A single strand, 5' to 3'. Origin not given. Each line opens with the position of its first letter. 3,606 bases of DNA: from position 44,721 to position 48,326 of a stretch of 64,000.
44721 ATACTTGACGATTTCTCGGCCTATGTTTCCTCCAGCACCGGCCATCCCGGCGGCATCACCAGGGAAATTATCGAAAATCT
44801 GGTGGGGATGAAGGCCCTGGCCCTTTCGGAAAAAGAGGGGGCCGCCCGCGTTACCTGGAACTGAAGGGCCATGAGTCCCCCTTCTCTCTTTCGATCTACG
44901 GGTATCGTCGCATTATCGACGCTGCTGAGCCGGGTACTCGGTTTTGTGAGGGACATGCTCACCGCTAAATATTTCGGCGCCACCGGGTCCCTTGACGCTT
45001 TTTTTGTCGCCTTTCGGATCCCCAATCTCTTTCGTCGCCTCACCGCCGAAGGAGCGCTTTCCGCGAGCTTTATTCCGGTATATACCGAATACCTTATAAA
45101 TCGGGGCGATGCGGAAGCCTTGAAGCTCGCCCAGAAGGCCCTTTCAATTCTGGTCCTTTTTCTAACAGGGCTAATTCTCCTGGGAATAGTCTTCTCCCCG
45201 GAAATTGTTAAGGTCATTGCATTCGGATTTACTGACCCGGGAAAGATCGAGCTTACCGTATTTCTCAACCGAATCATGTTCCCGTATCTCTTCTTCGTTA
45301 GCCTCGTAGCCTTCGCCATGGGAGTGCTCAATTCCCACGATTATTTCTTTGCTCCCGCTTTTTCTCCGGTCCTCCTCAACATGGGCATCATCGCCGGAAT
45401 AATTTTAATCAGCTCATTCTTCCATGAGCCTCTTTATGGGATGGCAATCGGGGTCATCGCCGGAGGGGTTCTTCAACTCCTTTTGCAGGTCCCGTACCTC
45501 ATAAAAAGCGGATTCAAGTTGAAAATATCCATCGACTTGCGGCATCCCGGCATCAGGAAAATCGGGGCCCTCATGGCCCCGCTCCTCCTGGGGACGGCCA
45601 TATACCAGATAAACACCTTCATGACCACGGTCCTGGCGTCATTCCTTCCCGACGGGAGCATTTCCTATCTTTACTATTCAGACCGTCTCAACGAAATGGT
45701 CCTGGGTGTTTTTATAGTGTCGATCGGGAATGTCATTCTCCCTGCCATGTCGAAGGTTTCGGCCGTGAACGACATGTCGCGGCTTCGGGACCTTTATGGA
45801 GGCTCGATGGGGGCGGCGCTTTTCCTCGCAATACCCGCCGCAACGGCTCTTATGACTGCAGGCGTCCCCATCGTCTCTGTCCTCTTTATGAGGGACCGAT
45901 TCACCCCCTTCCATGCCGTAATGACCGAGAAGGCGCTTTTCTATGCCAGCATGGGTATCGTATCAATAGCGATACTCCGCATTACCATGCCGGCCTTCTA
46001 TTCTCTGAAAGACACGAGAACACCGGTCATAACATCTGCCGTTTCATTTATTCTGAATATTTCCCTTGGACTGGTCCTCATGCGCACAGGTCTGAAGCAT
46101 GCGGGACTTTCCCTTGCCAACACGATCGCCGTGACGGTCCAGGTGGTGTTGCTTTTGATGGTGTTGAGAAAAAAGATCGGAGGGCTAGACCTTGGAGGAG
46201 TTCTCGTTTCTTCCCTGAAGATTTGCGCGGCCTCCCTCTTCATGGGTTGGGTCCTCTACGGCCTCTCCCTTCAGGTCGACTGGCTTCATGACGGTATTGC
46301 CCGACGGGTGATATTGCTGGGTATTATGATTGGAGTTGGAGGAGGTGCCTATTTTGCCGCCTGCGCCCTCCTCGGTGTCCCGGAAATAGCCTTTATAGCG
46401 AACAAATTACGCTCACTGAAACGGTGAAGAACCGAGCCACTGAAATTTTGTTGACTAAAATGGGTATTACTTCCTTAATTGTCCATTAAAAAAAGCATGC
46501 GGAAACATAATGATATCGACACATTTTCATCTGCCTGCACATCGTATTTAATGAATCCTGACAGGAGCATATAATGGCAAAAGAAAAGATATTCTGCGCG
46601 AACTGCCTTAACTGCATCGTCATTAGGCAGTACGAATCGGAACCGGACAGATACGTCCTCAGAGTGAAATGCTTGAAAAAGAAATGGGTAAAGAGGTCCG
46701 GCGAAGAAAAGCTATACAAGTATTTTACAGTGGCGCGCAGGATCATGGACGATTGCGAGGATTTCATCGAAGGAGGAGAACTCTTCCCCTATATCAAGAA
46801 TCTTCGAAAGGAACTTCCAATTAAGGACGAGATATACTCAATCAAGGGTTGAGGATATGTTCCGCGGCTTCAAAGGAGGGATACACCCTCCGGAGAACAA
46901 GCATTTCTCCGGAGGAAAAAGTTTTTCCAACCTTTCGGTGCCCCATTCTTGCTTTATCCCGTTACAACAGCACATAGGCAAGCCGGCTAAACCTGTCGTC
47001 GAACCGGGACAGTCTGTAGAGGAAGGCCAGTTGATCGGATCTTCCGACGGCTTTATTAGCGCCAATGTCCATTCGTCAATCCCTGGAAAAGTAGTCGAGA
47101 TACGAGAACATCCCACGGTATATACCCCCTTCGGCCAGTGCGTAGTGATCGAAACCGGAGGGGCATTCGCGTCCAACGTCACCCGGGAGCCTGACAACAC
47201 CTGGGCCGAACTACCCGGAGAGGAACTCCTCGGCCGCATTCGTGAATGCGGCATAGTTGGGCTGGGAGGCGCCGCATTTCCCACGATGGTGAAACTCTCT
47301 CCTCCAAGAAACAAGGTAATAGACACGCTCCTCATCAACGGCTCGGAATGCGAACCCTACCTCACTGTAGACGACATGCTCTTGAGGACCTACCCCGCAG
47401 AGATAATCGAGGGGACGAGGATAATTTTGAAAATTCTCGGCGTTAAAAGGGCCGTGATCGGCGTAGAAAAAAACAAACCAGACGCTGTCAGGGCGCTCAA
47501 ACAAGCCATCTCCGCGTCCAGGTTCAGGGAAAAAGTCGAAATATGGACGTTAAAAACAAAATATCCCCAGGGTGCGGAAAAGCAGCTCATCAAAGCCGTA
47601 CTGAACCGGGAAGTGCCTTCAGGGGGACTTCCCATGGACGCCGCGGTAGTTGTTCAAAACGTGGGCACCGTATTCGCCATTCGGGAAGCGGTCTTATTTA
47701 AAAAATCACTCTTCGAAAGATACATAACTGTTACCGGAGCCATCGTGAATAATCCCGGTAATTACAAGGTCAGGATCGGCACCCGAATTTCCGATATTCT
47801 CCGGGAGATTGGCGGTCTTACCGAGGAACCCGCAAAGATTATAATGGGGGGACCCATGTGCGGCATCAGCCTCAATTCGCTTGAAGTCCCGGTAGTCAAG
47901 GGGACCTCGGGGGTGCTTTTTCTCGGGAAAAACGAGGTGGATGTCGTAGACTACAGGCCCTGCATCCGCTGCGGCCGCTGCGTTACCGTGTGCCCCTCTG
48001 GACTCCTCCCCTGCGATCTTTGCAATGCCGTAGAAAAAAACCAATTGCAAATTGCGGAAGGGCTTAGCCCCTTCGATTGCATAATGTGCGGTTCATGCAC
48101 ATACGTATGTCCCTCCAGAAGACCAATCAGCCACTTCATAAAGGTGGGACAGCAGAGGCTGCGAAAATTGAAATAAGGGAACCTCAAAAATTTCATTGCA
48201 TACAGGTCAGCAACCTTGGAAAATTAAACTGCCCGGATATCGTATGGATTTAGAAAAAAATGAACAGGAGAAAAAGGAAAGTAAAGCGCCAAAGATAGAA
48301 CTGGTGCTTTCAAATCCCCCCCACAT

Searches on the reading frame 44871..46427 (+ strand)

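Call 61: search_protein_families(library=pfam, max_evalue=0.00001, proteins=[window:44871-46427:+])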
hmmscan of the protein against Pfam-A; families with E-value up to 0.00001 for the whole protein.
window:44871-46427:+ (518 aa): 1 family
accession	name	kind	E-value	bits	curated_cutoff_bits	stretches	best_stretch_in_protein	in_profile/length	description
PF03023.19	MurJ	-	4.1e-116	388.7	27.4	1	32-467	2-434/451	Lipid II flippase MurJ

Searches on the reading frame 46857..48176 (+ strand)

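Call 61: search_protein_families(library=pfam, max_evalue=0.00001, proteins=[window:46857-48176:+])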
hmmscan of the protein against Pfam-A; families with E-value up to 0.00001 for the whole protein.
window:46857-48176:+ (439 aa): 9 families
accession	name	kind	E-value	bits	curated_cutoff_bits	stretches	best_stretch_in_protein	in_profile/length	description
PF01512.22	Complex1_51K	-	8.5e-54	182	31.2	1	128-276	1-149/150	Nuo51 FMN-binding domain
PF13375.12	RnfC_N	-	1.7e-31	108.7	25.6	1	5-101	3-99/101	RnfC Barrel sandwich hybrid domain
PF10531.15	SLBB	-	1.5e-14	54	27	1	289-337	1-54/55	SLBB domain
PF00037.32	Fer4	-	9.8e-09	35.1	21.1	0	363-382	2-21/24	4Fe-4S binding domain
PF13237.11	Fer4_10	-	1.1e-07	32.1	25.5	1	363-419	3-53/53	4Fe-4S dicluster domain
PF12797.12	Fer4_2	-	1.1e-07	31.8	24.5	0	362-381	3-22/22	4Fe-4S binding domain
PF12838.12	Fer4_7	-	1.6e-07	32.1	27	1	369-420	2-50/52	4Fe-4S dicluster domain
PF13187.11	Fer4_9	-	1.3e-06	28.7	27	0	369-420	2-49/52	4Fe-4S dicluster domain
PF12837.12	Fer4_6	-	3.2e-06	27.3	25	1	363-383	3-23/24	4Fe-4S binding domain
